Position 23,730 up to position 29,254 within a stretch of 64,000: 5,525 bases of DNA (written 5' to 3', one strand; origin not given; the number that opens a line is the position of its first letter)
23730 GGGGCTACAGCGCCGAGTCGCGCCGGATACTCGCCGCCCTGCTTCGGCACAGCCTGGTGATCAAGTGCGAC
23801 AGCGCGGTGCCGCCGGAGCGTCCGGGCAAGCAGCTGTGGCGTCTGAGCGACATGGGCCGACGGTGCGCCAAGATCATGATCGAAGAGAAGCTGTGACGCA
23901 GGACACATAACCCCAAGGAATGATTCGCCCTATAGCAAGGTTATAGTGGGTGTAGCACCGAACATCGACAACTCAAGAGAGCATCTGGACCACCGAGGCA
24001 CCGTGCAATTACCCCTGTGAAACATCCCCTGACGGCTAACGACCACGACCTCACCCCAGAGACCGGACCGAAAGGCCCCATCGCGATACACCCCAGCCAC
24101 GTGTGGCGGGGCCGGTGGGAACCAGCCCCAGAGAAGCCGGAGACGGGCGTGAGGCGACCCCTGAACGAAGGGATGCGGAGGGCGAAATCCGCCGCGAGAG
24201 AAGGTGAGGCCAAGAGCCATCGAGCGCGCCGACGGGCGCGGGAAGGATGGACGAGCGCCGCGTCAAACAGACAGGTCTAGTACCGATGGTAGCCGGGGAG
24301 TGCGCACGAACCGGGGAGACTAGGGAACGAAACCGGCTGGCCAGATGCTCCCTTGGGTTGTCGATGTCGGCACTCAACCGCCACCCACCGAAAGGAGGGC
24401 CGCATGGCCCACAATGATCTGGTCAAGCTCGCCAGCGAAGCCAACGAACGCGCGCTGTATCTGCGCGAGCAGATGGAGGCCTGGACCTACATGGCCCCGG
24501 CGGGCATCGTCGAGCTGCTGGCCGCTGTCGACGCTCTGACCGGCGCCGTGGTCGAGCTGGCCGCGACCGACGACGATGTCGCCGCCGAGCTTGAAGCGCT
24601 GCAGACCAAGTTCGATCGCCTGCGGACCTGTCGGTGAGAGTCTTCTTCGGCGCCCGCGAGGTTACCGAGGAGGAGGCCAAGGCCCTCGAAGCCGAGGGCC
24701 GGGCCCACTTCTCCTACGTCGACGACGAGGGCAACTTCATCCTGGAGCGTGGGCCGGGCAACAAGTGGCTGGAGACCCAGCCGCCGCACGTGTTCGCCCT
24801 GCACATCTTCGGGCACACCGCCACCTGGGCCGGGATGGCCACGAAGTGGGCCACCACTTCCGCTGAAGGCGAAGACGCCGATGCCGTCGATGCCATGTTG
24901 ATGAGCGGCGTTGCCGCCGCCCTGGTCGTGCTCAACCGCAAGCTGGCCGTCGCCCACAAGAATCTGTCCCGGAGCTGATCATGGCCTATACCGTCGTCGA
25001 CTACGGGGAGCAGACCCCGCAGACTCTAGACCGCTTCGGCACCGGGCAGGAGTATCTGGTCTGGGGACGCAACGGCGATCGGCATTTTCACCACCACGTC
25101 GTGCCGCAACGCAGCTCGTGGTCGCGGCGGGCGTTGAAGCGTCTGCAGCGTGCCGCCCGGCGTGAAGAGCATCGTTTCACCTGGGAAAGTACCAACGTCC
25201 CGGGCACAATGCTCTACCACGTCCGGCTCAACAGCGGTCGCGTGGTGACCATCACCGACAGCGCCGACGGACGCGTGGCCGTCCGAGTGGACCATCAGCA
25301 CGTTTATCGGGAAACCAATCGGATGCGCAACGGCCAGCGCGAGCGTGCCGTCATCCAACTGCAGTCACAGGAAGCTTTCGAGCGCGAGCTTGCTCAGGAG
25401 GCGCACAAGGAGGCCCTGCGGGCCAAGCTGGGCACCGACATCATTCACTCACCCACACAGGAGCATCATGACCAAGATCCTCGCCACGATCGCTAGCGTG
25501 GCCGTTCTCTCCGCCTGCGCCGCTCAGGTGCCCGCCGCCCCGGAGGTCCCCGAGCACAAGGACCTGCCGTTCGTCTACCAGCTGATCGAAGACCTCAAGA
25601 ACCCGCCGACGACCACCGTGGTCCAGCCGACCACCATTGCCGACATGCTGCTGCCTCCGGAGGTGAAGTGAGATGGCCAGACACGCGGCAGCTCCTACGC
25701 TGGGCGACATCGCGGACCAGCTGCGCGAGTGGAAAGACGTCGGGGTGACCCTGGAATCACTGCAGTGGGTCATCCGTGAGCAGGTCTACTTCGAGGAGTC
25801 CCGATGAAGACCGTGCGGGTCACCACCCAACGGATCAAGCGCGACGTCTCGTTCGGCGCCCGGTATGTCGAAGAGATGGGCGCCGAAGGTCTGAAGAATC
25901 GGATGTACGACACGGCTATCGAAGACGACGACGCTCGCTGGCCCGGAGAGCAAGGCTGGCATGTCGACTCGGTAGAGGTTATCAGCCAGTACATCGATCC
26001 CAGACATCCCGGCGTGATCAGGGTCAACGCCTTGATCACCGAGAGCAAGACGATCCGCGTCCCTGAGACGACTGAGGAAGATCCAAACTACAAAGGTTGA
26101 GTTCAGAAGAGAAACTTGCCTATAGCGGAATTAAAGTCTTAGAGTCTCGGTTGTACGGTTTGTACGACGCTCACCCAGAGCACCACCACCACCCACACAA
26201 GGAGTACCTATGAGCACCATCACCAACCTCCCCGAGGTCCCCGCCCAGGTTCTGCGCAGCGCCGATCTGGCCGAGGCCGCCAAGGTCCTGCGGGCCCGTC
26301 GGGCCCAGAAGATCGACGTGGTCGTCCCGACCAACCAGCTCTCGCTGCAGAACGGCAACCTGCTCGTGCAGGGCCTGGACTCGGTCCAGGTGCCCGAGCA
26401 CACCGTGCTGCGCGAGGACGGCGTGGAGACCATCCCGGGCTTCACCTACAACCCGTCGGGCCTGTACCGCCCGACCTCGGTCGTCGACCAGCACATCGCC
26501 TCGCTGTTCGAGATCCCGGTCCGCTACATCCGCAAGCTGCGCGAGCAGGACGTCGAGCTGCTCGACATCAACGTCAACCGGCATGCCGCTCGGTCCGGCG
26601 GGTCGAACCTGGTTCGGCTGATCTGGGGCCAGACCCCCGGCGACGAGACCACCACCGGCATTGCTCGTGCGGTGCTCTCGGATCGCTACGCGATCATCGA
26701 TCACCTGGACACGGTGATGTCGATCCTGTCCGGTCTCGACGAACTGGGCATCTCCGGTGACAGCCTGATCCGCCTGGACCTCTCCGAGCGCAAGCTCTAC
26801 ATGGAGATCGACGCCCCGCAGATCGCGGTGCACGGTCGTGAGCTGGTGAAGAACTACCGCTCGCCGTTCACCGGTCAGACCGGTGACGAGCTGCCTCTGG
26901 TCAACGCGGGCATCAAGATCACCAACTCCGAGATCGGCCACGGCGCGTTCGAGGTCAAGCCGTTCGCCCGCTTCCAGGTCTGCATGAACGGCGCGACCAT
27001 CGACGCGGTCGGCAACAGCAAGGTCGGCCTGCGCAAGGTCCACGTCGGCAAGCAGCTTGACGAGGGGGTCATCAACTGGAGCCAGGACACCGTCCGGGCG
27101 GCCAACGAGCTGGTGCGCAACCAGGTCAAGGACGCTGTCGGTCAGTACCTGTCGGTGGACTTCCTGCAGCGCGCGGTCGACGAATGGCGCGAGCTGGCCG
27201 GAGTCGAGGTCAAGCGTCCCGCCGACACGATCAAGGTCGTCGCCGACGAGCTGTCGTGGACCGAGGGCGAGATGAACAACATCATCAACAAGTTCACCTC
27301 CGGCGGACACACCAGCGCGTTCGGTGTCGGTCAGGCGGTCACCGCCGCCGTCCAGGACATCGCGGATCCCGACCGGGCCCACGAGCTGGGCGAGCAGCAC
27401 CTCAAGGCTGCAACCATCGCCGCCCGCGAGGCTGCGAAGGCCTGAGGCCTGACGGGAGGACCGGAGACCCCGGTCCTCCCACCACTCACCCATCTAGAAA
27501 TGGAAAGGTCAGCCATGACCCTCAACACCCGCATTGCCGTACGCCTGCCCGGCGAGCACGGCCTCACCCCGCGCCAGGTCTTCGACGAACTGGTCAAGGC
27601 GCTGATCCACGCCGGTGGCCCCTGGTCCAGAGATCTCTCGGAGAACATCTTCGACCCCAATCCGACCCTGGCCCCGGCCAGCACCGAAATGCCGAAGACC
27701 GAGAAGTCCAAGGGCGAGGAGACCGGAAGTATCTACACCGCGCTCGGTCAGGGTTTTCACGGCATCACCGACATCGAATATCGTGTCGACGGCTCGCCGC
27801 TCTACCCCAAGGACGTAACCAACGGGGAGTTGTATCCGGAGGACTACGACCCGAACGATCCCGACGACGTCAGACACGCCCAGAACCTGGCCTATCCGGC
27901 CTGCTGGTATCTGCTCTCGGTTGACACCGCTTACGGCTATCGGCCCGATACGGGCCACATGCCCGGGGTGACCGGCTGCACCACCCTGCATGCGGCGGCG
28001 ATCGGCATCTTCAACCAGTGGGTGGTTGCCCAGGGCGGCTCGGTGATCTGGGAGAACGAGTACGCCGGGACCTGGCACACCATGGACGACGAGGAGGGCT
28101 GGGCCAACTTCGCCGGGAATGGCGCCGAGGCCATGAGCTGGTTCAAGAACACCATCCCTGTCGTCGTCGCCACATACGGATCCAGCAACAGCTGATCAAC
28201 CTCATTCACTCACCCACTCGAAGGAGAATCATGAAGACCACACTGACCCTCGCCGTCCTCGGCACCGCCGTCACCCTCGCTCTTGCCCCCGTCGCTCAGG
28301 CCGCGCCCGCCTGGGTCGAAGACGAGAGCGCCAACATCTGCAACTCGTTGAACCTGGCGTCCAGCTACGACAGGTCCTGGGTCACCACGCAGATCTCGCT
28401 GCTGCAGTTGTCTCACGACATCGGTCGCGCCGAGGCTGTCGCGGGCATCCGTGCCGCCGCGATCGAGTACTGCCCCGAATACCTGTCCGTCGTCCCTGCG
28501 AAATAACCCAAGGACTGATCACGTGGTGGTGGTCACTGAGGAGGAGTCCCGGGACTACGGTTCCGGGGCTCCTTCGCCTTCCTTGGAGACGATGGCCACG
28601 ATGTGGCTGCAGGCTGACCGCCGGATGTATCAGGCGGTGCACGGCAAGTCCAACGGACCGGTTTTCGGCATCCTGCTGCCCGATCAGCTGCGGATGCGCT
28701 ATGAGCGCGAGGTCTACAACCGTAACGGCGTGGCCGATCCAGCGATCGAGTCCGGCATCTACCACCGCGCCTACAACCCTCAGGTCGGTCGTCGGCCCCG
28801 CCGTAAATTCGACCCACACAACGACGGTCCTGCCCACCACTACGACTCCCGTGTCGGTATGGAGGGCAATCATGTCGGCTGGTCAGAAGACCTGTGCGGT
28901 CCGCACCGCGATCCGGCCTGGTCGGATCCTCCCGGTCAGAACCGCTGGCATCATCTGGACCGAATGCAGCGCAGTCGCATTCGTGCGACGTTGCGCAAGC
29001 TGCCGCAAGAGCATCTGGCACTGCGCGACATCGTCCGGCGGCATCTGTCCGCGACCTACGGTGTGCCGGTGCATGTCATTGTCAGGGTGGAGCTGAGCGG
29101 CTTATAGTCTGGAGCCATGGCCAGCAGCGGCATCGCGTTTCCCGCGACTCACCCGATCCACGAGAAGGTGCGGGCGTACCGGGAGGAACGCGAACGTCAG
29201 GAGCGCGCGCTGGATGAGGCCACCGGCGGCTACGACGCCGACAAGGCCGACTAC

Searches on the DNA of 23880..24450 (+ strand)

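Call 100: search_rna_families(source=window, start=23880, end=24450, threshold=evalue, max_evalue=5)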
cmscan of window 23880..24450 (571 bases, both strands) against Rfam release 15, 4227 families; matches with E-value up to 5: 1.
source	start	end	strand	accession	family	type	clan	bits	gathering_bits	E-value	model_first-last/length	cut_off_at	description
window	24161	24239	+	RF02937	Clostridiales-2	Gene; sRNA;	-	14.2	58.6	1.9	1-82/82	no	Clostridiales-2 RNA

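Call 102: search_dna_similar(query=window:23940-24400:+, collection=phages, mode=distant, max_rows=40, rows=spread)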
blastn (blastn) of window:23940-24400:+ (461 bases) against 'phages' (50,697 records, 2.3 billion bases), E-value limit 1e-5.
Records with a match: 206; places in all: 206; records where one place covers at least 80% of the query: 204.
Best place of each record, by identity: >=99% 2; 95-99% 201; 60-80% 3.
By first word of the organism name: Mycobacterium 205; Mycolicibacterium 1.
By host as written in the record: Mycobacterium smegmatis mc2 155 158; Mycobacterium smegmatis mc#155 23; Mycobacterium sp. 7; - 4; Mycobacterium smegmatis mc2155 4; Mycobacterium smegmatius mc2 155 3; Mycobacterium 2; Mycobacterium smegmatis SN2 2; and 3 more.
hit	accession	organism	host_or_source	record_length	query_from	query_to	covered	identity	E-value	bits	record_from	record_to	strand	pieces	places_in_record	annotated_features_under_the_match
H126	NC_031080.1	Mycobacterium phage Tonenili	Mycobacterium smegmatis mc2 155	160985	1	461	100%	100.0%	0e+0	832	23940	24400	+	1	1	hypothetical protein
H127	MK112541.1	Mycobacterium phage Jessibeth14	Mycobacterium smegmatis mc2 155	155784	1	461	100%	97.8%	0e+0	788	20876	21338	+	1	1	64: hypothetical protein | 65: hypothetical protein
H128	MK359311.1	Mycobacterium phage SmallFry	Mycobacterium smegmatis mc2 155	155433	1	461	100%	97.8%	0e+0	788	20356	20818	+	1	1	65: hypothetical protein | 66: hypothetical protein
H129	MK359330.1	Mycobacterium phage Iota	Mycobacterium smegmatis mc2 155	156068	1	461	100%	97.8%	0e+0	788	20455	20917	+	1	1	60: hypothetical protein | 61: hypothetical protein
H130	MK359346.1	Mycobacterium phage NoodleTree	Mycobacterium smegmatis mc2 155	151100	1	461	100%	97.8%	0e+0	788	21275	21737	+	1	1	66: hypothetical protein | 67: hypothetical protein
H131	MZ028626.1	Mycobacterium phage Latch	Mycobacterium smegmatis mc#155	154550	1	461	100%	97.8%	0e+0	788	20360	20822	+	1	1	65: hypothetical protein | 66: hypothetical protein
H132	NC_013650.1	Mycobacterium phage ET08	Mycobacterium smegmatis mc2 155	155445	1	461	100%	97.8%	0e+0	788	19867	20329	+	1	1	57: hypothetical protein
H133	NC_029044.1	Mycobacterium phage Breeniome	Mycobacterium smegmatis mc2 155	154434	1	461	100%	97.8%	0e+0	788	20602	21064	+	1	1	67: hypothetical protein | 68: hypothetical protein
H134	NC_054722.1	Mycobacterium phage Sauce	Mycobacterium smegmatis mc2155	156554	1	461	100%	97.8%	0e+0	788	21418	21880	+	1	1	67: hypothetical protein | 68: hypothetical protein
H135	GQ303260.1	Mycobacterium phage ET08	Mycobacterium smegmatis mc2 155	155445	1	461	100%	97.8%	0e+0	788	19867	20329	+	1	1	57: hypothetical protein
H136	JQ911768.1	Mycobacterium phage Ava3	Mycobacterium smegmatis mc2 155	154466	1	461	100%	97.8%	0e+0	788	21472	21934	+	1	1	67: hypothetical protein | 68: hypothetical protein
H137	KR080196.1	Mycobacterium phage Momo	Mycobacterium smegmatis mc2 155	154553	1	461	100%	97.8%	0e+0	788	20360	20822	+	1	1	64: hypothetical protein | 65: hypothetical protein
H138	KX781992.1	Mycobacterium phage Gabriel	Mycobacterium smegmatis mc2 155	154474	1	461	100%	97.8%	0e+0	788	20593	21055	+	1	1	hypothetical protein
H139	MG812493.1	Mycobacterium phage NuevoMundo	Mycobacterium smegmatis mc2 155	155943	1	461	100%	97.8%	0e+0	788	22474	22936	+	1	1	hypothetical protein (x2)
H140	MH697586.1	Mycobacterium phage InigoMontoya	Mycobacterium smegmatius mc2 155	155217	1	461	100%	97.8%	0e+0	788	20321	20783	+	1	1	66: hypothetical protein | 67: hypothetical protein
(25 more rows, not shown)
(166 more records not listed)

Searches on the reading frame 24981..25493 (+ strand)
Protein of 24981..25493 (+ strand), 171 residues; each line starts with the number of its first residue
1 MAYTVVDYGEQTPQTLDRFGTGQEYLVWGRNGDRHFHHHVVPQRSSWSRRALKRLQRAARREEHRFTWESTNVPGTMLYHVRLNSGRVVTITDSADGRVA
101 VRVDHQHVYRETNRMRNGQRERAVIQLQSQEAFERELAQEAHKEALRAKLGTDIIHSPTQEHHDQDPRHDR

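Call 85: search_protein_families(library=pfam, proteins=[window:24981-25493:+], max_evalue=0.05)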
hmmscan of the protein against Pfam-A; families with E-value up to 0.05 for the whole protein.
window:24981-25493:+ (171 aa): 2 families
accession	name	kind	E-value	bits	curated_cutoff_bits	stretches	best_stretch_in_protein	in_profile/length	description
PF01759.27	NTR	-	0.0053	17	21.9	0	18-58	63-100/106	UNC-6/NTR/C345C module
PF23801.1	DUF7177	-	0.022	15.4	27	0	74-102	55-83/83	Family of unknown function (DUF7177)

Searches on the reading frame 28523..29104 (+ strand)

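Call 40: search_protein_families(library=pfam, proteins=[window:28523-29104:+], max_evalue=0.1)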
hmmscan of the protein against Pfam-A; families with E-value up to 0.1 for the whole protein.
window:28523-29104:+ (194 aa): 1 family
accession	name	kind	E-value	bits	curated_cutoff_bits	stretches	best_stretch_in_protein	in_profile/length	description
PF23883.1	DUF7236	-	6.4e-16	58.8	27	1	20-95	29-99/104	Family of unknown function (DUF7236)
